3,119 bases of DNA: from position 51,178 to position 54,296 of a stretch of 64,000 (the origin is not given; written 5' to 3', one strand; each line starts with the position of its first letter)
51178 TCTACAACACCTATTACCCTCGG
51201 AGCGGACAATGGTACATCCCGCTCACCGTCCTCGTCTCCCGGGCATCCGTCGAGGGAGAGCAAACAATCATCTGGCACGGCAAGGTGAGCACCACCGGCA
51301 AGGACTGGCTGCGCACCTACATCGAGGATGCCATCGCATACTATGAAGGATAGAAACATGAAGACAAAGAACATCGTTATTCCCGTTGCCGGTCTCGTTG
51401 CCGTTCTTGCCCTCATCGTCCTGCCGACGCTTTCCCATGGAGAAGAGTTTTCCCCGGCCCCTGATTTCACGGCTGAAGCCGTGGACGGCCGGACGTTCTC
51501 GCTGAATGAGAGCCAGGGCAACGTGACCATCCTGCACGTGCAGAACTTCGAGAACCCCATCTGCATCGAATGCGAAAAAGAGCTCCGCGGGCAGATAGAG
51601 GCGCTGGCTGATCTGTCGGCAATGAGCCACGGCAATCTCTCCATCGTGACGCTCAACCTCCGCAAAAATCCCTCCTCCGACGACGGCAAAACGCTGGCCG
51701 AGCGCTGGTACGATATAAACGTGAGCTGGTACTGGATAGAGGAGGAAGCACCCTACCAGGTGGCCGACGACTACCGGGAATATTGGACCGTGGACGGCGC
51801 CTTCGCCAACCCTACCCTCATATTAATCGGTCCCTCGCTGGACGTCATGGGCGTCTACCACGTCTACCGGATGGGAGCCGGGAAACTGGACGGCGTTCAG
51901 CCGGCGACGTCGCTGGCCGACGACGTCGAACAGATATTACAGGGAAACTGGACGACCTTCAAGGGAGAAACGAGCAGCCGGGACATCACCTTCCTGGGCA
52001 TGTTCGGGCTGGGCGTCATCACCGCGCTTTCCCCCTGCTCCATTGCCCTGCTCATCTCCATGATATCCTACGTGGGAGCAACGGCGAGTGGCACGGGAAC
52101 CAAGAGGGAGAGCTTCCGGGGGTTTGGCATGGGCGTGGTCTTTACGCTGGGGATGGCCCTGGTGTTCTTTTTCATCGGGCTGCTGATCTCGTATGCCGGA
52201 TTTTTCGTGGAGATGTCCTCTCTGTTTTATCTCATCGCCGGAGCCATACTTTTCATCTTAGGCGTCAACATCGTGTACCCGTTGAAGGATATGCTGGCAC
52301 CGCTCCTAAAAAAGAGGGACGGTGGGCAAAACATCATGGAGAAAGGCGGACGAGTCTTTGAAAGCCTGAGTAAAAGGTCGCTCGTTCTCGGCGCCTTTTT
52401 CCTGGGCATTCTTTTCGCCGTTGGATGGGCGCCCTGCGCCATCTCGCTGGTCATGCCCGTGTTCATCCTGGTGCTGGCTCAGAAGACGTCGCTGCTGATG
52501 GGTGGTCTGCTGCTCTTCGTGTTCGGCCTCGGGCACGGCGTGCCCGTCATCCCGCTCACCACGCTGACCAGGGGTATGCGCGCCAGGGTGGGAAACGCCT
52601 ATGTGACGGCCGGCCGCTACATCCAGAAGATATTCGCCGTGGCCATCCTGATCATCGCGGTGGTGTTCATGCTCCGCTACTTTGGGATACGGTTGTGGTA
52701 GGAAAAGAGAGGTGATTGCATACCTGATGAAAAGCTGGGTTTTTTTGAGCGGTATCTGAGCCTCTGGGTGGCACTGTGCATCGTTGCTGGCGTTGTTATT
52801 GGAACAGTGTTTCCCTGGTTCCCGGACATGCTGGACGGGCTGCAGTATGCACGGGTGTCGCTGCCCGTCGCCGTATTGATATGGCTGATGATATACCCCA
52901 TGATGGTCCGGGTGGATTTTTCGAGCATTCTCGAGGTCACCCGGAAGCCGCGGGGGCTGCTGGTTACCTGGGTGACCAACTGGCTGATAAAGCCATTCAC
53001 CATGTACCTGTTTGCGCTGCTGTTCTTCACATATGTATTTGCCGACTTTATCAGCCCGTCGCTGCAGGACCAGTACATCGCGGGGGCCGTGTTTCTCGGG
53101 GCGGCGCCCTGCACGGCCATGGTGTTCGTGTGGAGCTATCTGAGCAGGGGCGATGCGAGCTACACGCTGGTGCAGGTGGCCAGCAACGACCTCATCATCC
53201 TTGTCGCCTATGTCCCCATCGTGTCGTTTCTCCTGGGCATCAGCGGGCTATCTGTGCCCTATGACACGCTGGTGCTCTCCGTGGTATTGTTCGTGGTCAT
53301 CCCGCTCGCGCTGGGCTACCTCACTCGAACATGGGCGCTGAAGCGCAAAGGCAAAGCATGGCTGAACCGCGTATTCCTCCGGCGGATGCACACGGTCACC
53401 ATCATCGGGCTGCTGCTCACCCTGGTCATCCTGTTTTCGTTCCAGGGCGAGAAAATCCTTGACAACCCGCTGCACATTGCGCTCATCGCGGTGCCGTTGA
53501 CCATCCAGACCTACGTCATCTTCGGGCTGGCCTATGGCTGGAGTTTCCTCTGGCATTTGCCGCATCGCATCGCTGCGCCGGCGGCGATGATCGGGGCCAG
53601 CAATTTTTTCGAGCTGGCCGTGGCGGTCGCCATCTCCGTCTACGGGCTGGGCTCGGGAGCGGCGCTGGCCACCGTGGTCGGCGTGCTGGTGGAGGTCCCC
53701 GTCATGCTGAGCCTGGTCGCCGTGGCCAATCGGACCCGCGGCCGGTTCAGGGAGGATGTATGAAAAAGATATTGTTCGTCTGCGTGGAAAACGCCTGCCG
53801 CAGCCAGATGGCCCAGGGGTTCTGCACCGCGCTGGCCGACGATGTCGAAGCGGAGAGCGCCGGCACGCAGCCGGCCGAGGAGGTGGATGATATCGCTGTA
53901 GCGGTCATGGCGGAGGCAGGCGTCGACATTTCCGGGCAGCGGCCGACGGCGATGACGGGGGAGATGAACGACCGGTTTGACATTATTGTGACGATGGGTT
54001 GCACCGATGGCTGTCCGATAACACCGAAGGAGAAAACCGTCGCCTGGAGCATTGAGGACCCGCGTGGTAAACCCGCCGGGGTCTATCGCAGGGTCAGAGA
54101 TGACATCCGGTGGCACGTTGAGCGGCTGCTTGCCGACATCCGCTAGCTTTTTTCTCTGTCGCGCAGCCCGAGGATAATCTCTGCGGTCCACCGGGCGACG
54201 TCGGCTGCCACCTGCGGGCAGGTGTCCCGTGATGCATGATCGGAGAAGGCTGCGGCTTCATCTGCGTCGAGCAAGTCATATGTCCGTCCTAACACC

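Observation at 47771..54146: Expanded ars island with seven embedded thiol-redox genes, including an extracytoplasmic TlpA-like / Trx-CcdA pair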

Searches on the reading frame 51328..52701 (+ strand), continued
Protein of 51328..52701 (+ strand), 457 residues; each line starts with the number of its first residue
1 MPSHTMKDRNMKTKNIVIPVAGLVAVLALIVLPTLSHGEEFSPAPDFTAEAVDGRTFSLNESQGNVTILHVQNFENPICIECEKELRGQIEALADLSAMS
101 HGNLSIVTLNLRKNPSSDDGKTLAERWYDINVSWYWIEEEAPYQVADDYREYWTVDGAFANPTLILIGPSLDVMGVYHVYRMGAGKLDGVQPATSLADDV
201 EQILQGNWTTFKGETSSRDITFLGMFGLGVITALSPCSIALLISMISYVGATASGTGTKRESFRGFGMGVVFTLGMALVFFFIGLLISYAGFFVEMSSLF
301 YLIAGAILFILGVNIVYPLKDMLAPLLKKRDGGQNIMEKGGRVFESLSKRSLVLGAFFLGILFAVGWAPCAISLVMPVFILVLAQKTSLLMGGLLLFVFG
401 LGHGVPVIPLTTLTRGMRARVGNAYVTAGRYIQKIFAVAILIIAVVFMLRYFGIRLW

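Call 57: fold_search(model_id=the predicted structure, library=pdb)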
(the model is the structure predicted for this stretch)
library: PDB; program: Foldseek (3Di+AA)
matches with E <= 10: 912; with E <= 0.001: 525
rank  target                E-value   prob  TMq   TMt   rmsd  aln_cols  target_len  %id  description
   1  3or5                  2.2e-07  1.00  0.27  0.74   3.5       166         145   18  Crystal structure of thiol:disulfide interchange protein, thioredoxin family protein from Chlorobium tepidum TLS (released 2010-09-22)
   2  2f9s_A                3.0e-07  1.00  0.26  0.75   3.7       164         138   20  2nd Crystal Structure Of A Soluble Domain Of ResA In The Oxidised Form (released 2006-04-18)
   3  1su9_B                3.2e-07  1.00  0.26  0.74   3.8       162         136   19  Reduced structure of the soluble domain of ResA (released 2004-05-11)
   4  2h1b_A                5.4e-07  1.00  0.26  0.74   3.8       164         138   19  ResA E80Q (released 2006-09-19)
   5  2h19_A                6.4e-07  1.00  0.26  0.74   3.6       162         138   19  Crystal Structure of ResA Cys77Ala Variant (released 2006-09-19)
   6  3c73_A                6.7e-07  1.00  0.26  0.75   3.7       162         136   19  Structure of CEHC variant ResA (released 2008-08-12)
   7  3hdc                  6.7e-07  1.00  0.25  0.65   3.9       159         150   16  The crystal structure of thioredoxin protein from Geobacter metallireducens (released 2009-05-26)
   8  1st9_A                7.9e-07  1.00  0.26  0.75   3.7       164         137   20  Crystal Structure of a Soluble Domain of ResA in the Oxidised Form (released 2004-05-11)
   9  2h1a_B                1.2e-06  1.00  0.25  0.72   3.8       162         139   18  ResA C74A Variant (released 2006-09-19)
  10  3c73_B                1.2e-06  1.00  0.25  0.72   3.7       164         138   20  Structure of CEHC variant ResA (released 2008-08-12)
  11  3c71                  1.2e-06  1.00  0.26  0.74   3.4       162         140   20  Structure of a ResA variant with a DsbA-like active site motif (CPHC) (released 2008-08-12)
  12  3u5r_E                1.5e-06  1.00  0.29  0.64   4.5       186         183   17  Crystal structure of a hypothetical protein SMc02350 from Sinorhizobium meliloti 1021 (released 2011-10-19)
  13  2yp6_A                1.8e-06  1.00  0.28  0.80   2.9       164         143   15  Crystal structure of the pneumoccocal exposed lipoprotein thioredoxin sp_1000 (Etrx2) from Streptococcus pneumoniae st (released 2013-10-30)
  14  1su9_A                1.8e-06  1.00  0.25  0.73   3.8       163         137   19  Reduced structure of the soluble domain of ResA (released 2004-05-11)
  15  4hqz_B                1.9e-06  1.00  0.27  0.75   4.0       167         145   14  Crystal structure of the pneumoccocal exposed lipoprotein thioredoxin sp_1000 (Etrx2) from Streptococcus pneumoniae st (released 2013-12-25)
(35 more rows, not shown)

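Call 75: search_protein_families(library=pfam, proteins=[L065:7842-8900:-, L065:8969-9250:+, L065:11863-13266:-, L081:6990-7907:+, L081:11402-11923:+, L083:8620-8910:+, L083:11767-12720:+, L069:7830-9047:-, L052:3270-4952:+, L052:7489-8115:+], max_evalue=0.001)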
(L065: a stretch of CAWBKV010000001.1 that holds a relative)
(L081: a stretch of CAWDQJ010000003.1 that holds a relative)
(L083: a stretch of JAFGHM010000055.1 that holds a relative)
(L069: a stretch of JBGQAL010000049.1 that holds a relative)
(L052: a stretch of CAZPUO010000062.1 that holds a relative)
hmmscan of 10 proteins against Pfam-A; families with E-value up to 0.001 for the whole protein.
L065:7842-8900:- (352 aa): 1 family
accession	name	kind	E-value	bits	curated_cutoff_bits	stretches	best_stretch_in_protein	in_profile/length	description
PF00581.25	Rhodanese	-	1.2e-17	64.7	22.2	2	256-335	14-90/102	Rhodanese-like domain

L065:8969-9250:+ (93 aa): 0 families

L065:11863-13266:- (467 aa): 3 families
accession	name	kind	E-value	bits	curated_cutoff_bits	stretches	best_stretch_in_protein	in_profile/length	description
PF08540.16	HMG_CoA_synt_C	-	9.2e-27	94.8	25.1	1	206-431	6-234/280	Hydroxymethylglutaryl-coenzyme A synthase C terminal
PF01154.23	HMG_CoA_synt_N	-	1.8e-21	77.3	25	1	26-196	5-170/174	Hydroxymethylglutaryl-coenzyme A synthase N terminal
PF08541.16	ACP_syn_III_C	-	0.00024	21.6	26.6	0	351-397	37-83/90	3-Oxoacyl-[acyl-carrier-protein (ACP)] synthase III C terminal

L081:6990-7907:+ (305 aa): 1 family
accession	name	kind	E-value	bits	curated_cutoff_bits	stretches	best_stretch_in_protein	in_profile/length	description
PF02445.21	NadA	-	1.5e-121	405.5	27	1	10-302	1-295/295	Quinolinate synthetase A protein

L081:11402-11923:+ (173 aa): 0 families

L083:8620-8910:+ (96 aa): 0 families

L083:11767-12720:+ (317 aa): 1 family
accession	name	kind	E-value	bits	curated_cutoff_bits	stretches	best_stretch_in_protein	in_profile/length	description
PF04055.27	Radical_SAM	-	4.6e-11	43.6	29.5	1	22-144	3-132/166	Radical SAM superfamily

L069:7830-9047:- (405 aa): 1 family
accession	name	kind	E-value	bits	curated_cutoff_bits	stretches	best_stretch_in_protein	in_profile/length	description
PF00581.25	Rhodanese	-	2.2e-23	83.1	22.2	2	285-368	10-92/102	Rhodanese-like domain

L052:3270-4952:+ (560 aa): 4 families
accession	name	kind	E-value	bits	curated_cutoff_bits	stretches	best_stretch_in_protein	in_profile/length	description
PF02254.24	TrkA_N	-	1.8e-36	125.4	23.8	2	334-443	1-115/116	TrkA-N domain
PF02080.26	TrkA_C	-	6.1e-23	81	27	2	476-538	5-66/71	TrkA-C domain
PF07885.22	Ion_trans_2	-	2.9e-14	53.1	22.5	1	14-84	3-70/79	Ion channel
PF00520.37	Ion_trans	-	9.5e-05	22.1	25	1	7-80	130-222/241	Ion transport protein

L052:7489-8115:+ (208 aa): 0 families

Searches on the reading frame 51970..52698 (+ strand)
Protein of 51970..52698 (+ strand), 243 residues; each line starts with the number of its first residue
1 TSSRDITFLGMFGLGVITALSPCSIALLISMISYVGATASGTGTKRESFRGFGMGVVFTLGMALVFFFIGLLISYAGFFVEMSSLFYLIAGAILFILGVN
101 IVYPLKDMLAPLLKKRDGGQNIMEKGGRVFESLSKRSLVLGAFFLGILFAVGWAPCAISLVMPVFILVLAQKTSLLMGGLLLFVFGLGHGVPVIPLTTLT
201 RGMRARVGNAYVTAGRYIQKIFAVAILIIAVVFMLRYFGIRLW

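Call 58: search_dna_similar(query=window:51970-52698:+, collection=plasmids, mode=protein, max_evalue=0.00001, max_rows=25)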
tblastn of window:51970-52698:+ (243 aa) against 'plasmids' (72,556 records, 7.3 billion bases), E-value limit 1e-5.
Records with a match: 8; places in all: 9; records where one place covers at least 80% of the query: 0.
Best place of each record, by identity: <60% 8.
By first word of the organism name: Paenibacillus 2; Exiguobacterium 2; Roseomonas 2; Monoglobus 1; Sporosarcina 1.
By predicted mobility (MOB-suite, as given by PLSDB): non-mobilizable 6; mobilizable 2.
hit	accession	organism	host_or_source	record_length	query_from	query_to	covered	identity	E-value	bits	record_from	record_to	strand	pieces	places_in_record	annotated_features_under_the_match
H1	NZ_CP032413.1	Paenibacillus lautus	single colony,Tattoo ink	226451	3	170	69%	30.8%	5e-7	57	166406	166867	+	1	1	cytochrome c biogenesis protein CcdA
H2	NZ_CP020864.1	Paenibacillus sp. Cedars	Single culture,Alkaline pool submerged ...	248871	3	170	69%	30.8%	5e-7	57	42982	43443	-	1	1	cytochrome c biogenesis protein CcdA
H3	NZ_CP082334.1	Exiguobacterium acetylicum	water,Urban freshwater pond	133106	5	174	70%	30.3%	8e-7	57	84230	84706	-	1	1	cytochrome c biogenesis protein CcdA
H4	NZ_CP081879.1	Exiguobacterium acetylicum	Environment,soil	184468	5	174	70%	30.3%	2e-6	55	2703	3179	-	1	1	cytochrome c biogenesis protein CcdA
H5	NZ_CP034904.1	Roseomonas mucosa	Homo sapiens,tissue sample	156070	5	173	70%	29.1%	4e-6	55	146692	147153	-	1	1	cytochrome c biogenesis protein CcdA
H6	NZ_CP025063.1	Roseomonas mucosa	Homo sapiens,Clinical, healthy, human ...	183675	5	173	70%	29.1%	4e-6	55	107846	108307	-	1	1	cytochrome c biogenesis protein CcdA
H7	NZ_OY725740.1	Monoglobus pectinilyticus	-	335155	3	174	71%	27.5%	4e-6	55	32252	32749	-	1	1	cytochrome c biogenesis protein/redoxin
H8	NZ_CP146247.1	Sporosarcina psychrophila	cell culture,Middle part of the water ...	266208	5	167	67%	26.9%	3e-7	58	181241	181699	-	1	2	cytochrome c biogenesis protein CcdA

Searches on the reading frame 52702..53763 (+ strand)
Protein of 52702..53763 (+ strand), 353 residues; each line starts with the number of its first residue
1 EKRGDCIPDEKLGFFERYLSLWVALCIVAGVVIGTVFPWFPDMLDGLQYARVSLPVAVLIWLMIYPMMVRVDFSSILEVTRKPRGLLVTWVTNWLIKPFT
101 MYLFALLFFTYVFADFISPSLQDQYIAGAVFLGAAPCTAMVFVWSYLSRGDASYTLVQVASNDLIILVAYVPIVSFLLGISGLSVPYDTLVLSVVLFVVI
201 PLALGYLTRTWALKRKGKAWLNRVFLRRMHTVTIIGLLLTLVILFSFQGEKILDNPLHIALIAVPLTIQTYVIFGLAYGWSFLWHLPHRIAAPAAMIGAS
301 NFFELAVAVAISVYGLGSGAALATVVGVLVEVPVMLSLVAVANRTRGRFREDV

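Call 6: search_protein_families(library=pfam, proteins=[window:52702-53763:+], max_evalue=0.01)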
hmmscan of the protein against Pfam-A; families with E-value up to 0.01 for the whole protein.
window:52702-53763:+ (353 aa): 2 families
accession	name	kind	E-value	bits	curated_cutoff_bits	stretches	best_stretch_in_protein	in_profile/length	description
PF01758.21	SBF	-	6.5e-39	134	24.3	1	58-254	2-190/191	Sodium Bile acid symporter family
PF13593.11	SBF_like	-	2.9e-06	27.2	25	1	88-328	58-294/313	SBF-like CPA transporter family (DUF4137)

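Call 7: search_protein_families(library=ncbifam, proteins=[window:52702-53763:+], max_evalue=0.01)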
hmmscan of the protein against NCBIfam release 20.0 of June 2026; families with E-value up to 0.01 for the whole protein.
window:52702-53763:+ (353 aa): 2 families
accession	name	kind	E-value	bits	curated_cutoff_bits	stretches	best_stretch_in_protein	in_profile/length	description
TIGR00832.1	acr3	equivalog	2.8e-117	391.7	282.8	1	12-342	1-327/327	ACR3 family arsenite efflux transporter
TIGR00841.1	bass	subfamily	5.2e-09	35.8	326.3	1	55-288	38-252/321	bile acid:sodium symporter family transporter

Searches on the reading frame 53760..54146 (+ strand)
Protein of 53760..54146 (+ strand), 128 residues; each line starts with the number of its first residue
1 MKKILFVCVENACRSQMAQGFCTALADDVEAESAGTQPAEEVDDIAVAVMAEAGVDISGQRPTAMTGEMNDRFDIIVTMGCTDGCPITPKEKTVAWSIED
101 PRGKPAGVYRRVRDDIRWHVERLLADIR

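Call 71: search_protein_families(library=pfam, proteins=[window:53760-54146:+], max_evalue=0.001)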
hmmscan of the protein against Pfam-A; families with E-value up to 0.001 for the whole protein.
window:53760-54146:+ (128 aa): 1 family
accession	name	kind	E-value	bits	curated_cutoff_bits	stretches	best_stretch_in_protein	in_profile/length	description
PF01451.26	LMWPc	-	7.3e-22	78.6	23.2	1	4-124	1-144/144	Low molecular weight phosphotyrosine protein phosphatase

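Call 73: search_protein_families(library=ncbifam, proteins=[window:53760-54146:+], max_evalue=0.001)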
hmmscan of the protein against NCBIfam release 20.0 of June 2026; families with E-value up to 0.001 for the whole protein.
window:53760-54146:+ (128 aa): 5 families
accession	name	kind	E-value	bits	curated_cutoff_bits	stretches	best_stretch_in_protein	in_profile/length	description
TIGR02689.1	ars_reduc_gluta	equivalog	7.7e-26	90.8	157.6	1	2-123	1-125/126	arsenate reductase, glutathione/glutaredoxin type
NF010053.0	PRK13530.1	subfamily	4e-23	82.2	215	1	2-123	4-128/133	arsenate reductase (thioredoxin)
TIGR02691.1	arsC_pI258_fam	equivalog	1.1e-21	77.4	174.3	1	4-122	1-128/129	arsenate reductase (thioredoxin)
NF007520.0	PRK10126.1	equivalog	2.4e-07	31.3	243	1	2-80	3-83/147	low molecular weight protein-tyrosine-phosphatase Wzb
NF008486.0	PRK11391.1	equivalog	1e-06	29.2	247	1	2-81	7-88/148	phosphotyrosine-protein phosphatase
